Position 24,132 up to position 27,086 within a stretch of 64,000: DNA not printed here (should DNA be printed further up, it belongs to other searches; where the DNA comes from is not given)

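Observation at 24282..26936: Octahaem cytochrome c with N-terminal TM anchor and ~200-residue coiled-coil stalk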

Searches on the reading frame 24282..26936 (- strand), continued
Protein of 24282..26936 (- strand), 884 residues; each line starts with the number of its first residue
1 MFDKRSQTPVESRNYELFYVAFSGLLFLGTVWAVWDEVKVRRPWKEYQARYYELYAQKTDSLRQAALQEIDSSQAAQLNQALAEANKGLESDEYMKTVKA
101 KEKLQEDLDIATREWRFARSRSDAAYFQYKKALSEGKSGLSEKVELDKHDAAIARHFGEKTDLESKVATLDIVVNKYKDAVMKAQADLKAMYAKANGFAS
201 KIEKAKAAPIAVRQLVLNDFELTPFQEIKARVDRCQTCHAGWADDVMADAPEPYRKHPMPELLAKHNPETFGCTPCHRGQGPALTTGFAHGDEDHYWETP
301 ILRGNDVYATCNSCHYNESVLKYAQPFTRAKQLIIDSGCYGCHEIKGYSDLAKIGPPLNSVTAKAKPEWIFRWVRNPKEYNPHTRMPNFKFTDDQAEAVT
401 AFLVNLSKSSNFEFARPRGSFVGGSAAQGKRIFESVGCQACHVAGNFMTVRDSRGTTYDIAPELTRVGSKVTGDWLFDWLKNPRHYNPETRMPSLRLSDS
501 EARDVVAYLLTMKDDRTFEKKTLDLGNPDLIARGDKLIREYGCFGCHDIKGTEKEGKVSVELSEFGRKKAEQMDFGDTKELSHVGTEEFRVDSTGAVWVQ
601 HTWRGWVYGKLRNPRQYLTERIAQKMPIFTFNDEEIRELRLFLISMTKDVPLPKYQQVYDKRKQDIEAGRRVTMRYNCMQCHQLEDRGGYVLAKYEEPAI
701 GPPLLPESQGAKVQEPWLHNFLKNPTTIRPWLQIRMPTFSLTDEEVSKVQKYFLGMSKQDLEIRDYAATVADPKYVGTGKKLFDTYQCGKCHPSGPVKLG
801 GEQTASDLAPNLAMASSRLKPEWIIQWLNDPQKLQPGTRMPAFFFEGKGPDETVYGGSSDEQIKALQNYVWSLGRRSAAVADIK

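Call 69: find_homologous_proteins(query=A2, max_evalue=1e-10)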
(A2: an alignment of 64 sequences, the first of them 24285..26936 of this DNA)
Query A2 (64 sequences) (884 aa, profile of the alignment): 1364 proteins with E <= 1e-10 among 8000 candidates; the best 120 are listed.
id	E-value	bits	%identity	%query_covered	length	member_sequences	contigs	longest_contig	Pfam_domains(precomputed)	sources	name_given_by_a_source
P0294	0.0e+0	1098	39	99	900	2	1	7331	PF02433.21,PF13442.12,PF00034.27,PF14522.12,PF22113.2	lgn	-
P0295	0.0e+0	1098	35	99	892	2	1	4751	PF14537.12,PF02433.21,PF13442.12,PF00034.27,PF14522.12,PF22113.2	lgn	-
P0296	0.0e+0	1097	37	99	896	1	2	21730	PF13442.12,PF00034.27,PF14522.12,PF22113.2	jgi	jgi:mono/diheme cytochrome c family protein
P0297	0.0e+0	1095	36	98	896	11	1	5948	PF02433.21,PF13442.12,PF00034.27,PF14522.12,PF22113.2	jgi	jgi:mono/diheme cytochrome c family protein/peptidoglycan hydrolase CwlO-like protein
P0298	0.0e+0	1094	37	98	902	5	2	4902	PF14537.12,PF02433.21,PF02085.22,PF13442.12,PF00034.27,PF14522.12,PF22113.2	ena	-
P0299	0.0e+0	1094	36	98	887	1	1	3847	PF14537.12,PF02433.21,PF13442.12,PF00034.27,PF14522.12,PF22113.2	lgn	-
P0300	0.0e+0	1092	39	98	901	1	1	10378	PF14537.12,PF13442.12,PF00034.27,PF14522.12,PF22113.2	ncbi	-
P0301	0.0e+0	1091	38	96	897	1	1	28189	PF02433.21,PF13442.12,PF00034.27,PF14522.12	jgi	jgi:mono/diheme cytochrome c family protein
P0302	0.0e+0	1090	37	98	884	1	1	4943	PF14537.12,PF02433.21,PF13442.12,PF00034.27,PF14522.12,PF22113.2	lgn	-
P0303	0.0e+0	1089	37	99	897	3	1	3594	PF14537.12,PF02433.21,PF13442.12,PF00034.27,PF14522.12,PF22113.2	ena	-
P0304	0.0e+0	1089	37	98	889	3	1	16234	PF02433.21,PF13442.12,PF00034.27,PF14522.12,PF22113.2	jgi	-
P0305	0.0e+0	1088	37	99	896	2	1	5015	PF14537.12,PF02433.21,PF13442.12,PF00034.27,PF14522.12,PF22113.2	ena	-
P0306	0.0e+0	1088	38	99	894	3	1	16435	PF02433.21,PF13442.12,PF00034.27,PF14522.12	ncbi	-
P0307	0.0e+0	1088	36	98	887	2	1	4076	PF14537.12,PF02433.21,PF13442.12,PF00034.27,PF10473.15,PF14522.12,PF22113.2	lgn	-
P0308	0.0e+0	1087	36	99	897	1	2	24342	PF14537.12,PF02433.21,PF13442.12,PF00034.27,PF14522.12,PF22113.2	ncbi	-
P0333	0.0e+0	1080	37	99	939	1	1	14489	PF02433.21,PF13442.12,PF00034.27,PF14522.12,PF22113.2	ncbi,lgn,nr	ncbi:MAG: c-type cytochrome [Deltaproteobacteria bacterium]|nr:c-type cytochrome [Deltaproteobacteri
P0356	0.0e+0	1076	37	99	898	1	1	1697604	PF02433.21,PF13442.12,PF00034.27,PF14522.12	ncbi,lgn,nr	ncbi:MAG: hypothetical protein KatS3mg076_0329 [Candidatus Binatia bacterium]|nr:MAG: hypothetical p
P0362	0.0e+0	1075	34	98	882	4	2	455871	PF14537.12,PF02433.21,PF13442.12,PF00034.27,PF14522.12,PF22113.2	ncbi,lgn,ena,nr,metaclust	ncbi:MAG: c-type cytochrome [Candidatus Methylomirabilis oxygeniifera]|nr:MAG: c-type cytochrome [Ca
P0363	0.0e+0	1075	37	99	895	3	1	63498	PF14537.12,PF02433.21,PF13442.12,PF00034.27,PF14522.12,PF22113.2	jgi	jgi:mono/diheme cytochrome c family protein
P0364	0.0e+0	1075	36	98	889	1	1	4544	PF14537.12,PF02433.21,PF13442.12,PF00034.27,PF14522.12,PF22113.2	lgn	-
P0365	0.0e+0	1075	38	98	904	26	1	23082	PF13435.12,PF13442.12,PF00034.27,PF14522.12,PF22113.2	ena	-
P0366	0.0e+0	1075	38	99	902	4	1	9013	PF14537.12,PF13435.12,PF02433.21,PF13442.12,PF00034.27,PF14522.12,PF22113.2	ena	-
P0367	0.0e+0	1075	40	99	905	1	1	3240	PF02433.21,PF13442.12,PF00034.27,PF14522.12,PF22113.2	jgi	jgi:mono/diheme cytochrome c family protein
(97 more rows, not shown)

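Call 70: find_encoding_contigs(protein=P0362, flank=9000, max_places=2)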
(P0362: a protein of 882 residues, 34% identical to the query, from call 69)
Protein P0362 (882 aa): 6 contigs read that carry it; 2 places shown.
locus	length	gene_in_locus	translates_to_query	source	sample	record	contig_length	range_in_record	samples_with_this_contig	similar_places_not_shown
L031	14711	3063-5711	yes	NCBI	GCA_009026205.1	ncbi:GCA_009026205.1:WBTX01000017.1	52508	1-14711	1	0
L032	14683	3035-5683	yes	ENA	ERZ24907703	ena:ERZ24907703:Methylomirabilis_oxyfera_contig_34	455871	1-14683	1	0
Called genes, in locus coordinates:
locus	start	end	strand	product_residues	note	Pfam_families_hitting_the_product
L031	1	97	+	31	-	PF13683:rve_3 (faint)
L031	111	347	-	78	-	PF13495:Phage_int_SAM_4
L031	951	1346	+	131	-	PF00355:Rieske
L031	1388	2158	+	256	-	PF00033:Cytochrome_B, PF13631:Cytochrom_B_N_2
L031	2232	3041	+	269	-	PF00032:Cytochrom_B_C (weak)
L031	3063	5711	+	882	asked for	PF02433:FixO (faint), PF22113:Mtrc-MtrF_II-IV_dom (faint), PF13442:Cytochrome_CBB3 (faint), PF14522:Cytochrome_C7 (faint), PF14537:Cytochrom_c3_2 (faint), PF00034:Cytochrom_C (weak)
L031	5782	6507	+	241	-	PF14686:fn3_3, PF13620:CarboxypepD_reg, PF13715:CarbopepD_reg_2 (weak)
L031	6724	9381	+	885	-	PF01326:PPDK_N, PF00391:PEP-utilizers, PF02896:PEP-utilizers_C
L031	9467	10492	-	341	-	PF03150:CCP_MauG, PF00034:Cytochrom_C (faint)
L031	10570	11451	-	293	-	PF13501:SoxY, PF01880:Desulfoferrodox (weak), PF08770:SoxZ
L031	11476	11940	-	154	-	PF21342:SoxA-TsdA_cyt-c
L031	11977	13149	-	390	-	PF00149:Metallophos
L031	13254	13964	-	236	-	PF14686:fn3_3 (weak), PF09430:EMC7_beta-sandw (weak), PF13620:CarboxypepD_reg, PF13715:CarbopepD_reg_2 (weak)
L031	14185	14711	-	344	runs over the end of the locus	PF09086:DUF1924 (faint), PF03150:CCP_MauG, PF00034:Cytochrom_C (weak), PF21419:RoxA-like_Cyt-c (faint)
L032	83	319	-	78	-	PF13495:Phage_int_SAM_4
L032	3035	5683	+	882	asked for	PF02433:FixO (faint), PF22113:Mtrc-MtrF_II-IV_dom (faint), PF13442:Cytochrome_CBB3 (faint), PF14522:Cytochrome_C7 (faint), PF14537:Cytochrom_c3_2 (faint), PF00034:Cytochrom_C (weak)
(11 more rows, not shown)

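Call 71: find_encoding_contigs(protein=P0356, flank=9000, max_places=1)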
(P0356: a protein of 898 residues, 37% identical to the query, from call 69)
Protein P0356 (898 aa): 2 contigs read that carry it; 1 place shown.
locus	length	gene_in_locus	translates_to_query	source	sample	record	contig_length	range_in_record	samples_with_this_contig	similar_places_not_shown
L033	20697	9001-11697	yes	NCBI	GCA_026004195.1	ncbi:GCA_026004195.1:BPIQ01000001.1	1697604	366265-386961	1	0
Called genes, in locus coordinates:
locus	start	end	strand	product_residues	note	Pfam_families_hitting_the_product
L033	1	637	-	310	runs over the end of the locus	PF00849:PseudoU_synth_2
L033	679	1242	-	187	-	-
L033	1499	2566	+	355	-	PF00483:NTP_transferase, PF12804:NTP_transf_3, PF22640:ManC_GMP_beta-helix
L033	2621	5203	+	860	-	PF27464:PlsB_N (faint), PF01553:Acyltransferase, PF19277:GPAT_C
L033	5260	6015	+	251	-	PF02577:BFN_dom, PF17820:PDZ_6 (faint)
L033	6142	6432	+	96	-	-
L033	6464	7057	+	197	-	PF00355:Rieske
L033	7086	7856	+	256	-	PF00033:Cytochrome_B, PF13631:Cytochrom_B_N_2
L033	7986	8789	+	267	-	PF00032:Cytochrom_B_C (weak)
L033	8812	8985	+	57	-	-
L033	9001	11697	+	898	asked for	PF13442:Cytochrome_CBB3 (faint), PF14522:Cytochrome_C7 (faint), PF02433:FixO (faint), PF00034:Cytochrom_C (weak)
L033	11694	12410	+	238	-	PF14686:fn3_3 (weak), PF13620:CarboxypepD_reg, PF13715:CarbopepD_reg_2 (faint)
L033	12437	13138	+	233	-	PF02790:COX2_TM, PF00116:COX2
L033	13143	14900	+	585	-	PF00115:COX1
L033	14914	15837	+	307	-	PF02628:COX15-CtaA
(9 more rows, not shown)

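Call 78: find_encoding_contigs(protein=P0333, flank=8000, max_places=1)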
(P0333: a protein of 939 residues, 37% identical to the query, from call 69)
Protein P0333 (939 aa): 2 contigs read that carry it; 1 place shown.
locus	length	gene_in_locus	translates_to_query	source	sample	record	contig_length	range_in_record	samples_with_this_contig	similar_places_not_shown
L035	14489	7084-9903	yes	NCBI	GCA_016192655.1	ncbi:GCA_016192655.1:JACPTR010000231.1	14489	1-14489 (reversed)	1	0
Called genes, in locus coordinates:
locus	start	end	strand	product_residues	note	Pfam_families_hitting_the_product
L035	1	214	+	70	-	PF00113:Enolase_C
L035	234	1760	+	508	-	PF01676:Metalloenzyme, PF06415:iPGM_N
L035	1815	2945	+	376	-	PF01266:DAO (faint), PF01494:FAD_binding_3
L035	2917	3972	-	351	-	PF00005:ABC_tran, PF13304:AAA_21 (faint), PF08402:TOBE_2 (weak)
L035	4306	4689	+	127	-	PF01597:GCV_H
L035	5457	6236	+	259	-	PF00033:Cytochrome_B, PF14358:DUF4405 (weak), PF13631:Cytochrom_B_N_2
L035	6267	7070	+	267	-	PF00032:Cytochrom_B_C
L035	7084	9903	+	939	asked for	PF02433:FixO (faint), PF22113:Mtrc-MtrF_II-IV_dom (faint), PF14522:Cytochrome_C7 (faint), PF00034:Cytochrom_C (weak), PF13442:Cytochrome_CBB3 (weak), PF00034:Cytochrom_C (weak)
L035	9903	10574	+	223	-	PF13715:CarbopepD_reg_2 (faint), PF22904:NOMO1-like_2nd (faint), PF13620:CarboxypepD_reg (weak), PF14686:fn3_3 (weak)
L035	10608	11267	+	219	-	PF02790:COX2_TM, PF00116:COX2, PF13473:Cupredoxin_1 (weak)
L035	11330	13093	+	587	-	PF00115:COX1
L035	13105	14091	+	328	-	PF02628:COX15-CtaA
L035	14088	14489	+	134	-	PF01040:UbiA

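Call 96: search_protein_families(library=pfam, proteins=[L013:333-1097:+], max_evalue=0.01)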
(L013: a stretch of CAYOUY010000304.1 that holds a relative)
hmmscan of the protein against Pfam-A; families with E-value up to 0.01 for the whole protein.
L013:333-1097:+ (255 aa): 2 families
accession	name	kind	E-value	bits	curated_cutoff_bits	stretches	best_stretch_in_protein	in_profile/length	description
PF00032.22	Cytochrom_B_C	-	5.2e-05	23.9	20.7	1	98-155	2-59/102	Cytochrome b(C-terminal)/b6/petD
PF03600.22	CitMHS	-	0.0077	15.8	31.9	0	67-199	105-237/336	Citrate transporter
